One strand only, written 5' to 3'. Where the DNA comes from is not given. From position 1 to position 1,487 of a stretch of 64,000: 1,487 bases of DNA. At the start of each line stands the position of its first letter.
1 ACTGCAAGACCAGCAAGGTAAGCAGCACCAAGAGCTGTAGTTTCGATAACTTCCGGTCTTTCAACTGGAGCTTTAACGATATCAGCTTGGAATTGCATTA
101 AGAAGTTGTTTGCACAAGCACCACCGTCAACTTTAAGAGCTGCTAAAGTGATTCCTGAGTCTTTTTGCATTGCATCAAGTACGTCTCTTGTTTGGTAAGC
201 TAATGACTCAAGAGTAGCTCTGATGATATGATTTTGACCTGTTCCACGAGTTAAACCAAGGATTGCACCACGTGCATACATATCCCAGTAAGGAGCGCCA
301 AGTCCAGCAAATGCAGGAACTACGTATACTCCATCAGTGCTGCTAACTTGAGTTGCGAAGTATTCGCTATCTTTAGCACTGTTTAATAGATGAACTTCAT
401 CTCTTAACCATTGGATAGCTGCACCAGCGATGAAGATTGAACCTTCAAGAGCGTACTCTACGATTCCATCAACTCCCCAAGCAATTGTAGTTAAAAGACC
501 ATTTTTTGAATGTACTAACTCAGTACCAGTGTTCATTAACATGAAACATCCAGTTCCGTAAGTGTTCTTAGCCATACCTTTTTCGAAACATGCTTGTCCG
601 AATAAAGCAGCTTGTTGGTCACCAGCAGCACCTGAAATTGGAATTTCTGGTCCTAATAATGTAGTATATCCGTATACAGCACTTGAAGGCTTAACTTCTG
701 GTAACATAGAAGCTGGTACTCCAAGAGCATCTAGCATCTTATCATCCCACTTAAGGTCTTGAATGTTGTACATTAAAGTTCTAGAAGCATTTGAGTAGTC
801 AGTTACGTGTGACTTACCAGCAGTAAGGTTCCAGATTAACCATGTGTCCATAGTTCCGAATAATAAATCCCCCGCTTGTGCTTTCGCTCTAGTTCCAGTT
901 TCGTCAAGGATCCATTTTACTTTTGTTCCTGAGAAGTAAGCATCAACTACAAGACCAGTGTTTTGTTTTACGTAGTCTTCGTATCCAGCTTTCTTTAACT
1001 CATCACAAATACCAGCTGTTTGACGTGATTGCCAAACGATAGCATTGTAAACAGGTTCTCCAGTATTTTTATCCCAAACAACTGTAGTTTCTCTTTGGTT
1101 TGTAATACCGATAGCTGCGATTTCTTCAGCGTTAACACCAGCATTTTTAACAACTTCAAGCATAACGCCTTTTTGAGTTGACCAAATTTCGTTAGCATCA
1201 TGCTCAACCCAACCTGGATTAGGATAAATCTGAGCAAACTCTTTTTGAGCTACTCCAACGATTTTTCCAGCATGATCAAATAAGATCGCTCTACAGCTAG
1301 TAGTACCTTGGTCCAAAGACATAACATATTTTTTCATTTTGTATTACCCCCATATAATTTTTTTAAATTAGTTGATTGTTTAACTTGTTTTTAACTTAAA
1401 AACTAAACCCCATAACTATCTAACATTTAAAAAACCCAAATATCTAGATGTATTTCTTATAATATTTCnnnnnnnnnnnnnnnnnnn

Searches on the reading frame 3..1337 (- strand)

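Call 52: search_protein_families(library=ncbifam, proteins=[window:3-1337:-], max_evalue=0.00001)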
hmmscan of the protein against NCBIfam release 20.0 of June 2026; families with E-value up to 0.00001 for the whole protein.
window:3-1337:- (445 aa): 12 families
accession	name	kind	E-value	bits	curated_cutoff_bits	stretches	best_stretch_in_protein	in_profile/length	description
NF000756.0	PRK00047.1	subfamily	1e-238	792.7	498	1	1-445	3-451/502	glycerol kinase GlpK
TIGR01311.1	glycerol_kin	equivalog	1.9e-208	692.8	590.35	1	3-445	1-449/496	glycerol kinase GlpK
TIGR01312.1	XylB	equivalog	8.7e-60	202.6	380.25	1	8-443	3-436/481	xylulokinase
TIGR01314.1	gntK_FGGY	equivalog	1.2e-38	132.9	648.55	1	4-442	1-446/505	gluconokinase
NF008187.0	PRK10939.1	equivalog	6.2e-32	110.9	528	1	2-443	3-456/521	autoinducer-2 kinase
TIGR02628.1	fuculo_kin_coli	equivalog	3.8e-28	98.6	470.9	1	5-441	3-437/465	L-fuculokinase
TIGR01315.1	5C_CHO_kinase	subfamily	3.3e-26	92.1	408.7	2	309-442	356-488/541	FGGY family pentulose kinase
NF011601.0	PRK15027.1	equivalog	2.3e-22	79.1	912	1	6-445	3-435/484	xylulokinase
NF003154.0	PRK04123.1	equivalog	1.8e-18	66.6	428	1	328-444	374-490/554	ribulokinase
TIGR02627.1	rhamnulo_kin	equivalog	3.9e-17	61.9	527.95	1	10-438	5-427/454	rhamnulokinase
NF007925.0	PRK10640.1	equivalog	9.1e-17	60.6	639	1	4-437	5-432/489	rhamnulokinase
TIGR01234.1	L-ribulokinase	equivalog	8.1e-14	51.3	583.25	1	323-445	362-484/536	ribulokinase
